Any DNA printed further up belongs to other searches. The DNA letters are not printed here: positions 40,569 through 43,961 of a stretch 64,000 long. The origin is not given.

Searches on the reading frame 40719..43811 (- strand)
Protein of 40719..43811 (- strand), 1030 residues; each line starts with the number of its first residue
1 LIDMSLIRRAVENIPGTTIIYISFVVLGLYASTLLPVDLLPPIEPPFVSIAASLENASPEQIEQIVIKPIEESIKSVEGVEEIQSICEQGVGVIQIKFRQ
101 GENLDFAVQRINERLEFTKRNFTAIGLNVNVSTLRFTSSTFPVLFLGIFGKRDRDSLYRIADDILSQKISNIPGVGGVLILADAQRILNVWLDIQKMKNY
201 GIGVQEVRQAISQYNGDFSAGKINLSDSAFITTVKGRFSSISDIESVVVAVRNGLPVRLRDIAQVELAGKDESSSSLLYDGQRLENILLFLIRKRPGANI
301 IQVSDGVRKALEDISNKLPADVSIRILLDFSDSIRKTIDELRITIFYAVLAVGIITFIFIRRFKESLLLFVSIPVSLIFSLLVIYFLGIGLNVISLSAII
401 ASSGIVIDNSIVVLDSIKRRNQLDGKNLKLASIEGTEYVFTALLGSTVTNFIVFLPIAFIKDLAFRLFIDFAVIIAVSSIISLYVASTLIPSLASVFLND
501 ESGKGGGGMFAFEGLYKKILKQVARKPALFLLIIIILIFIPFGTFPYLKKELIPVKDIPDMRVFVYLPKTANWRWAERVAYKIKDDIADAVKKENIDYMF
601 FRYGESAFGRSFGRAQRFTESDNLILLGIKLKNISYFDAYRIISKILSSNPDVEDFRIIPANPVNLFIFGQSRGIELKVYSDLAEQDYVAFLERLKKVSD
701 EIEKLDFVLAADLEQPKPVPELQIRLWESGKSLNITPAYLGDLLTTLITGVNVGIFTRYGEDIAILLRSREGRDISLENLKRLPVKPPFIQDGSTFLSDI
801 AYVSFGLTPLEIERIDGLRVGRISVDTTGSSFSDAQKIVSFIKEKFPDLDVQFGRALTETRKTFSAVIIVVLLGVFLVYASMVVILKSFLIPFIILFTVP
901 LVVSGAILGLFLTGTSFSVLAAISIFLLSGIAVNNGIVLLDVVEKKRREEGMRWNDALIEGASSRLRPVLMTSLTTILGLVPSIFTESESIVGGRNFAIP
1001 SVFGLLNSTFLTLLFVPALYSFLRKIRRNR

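Call 26: search_protein_families(library=pfam, proteins=[window:40719-43811:-], max_evalue=0.0001)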
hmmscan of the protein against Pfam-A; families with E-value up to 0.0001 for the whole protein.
window:40719-43811:- (1030 aa): 1 family
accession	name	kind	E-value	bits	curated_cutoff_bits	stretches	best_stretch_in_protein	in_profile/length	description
PF00873.25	ACR_tran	-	6.3e-176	587.4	28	1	17-1023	12-1020/1021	AcrB/AcrD/AcrF family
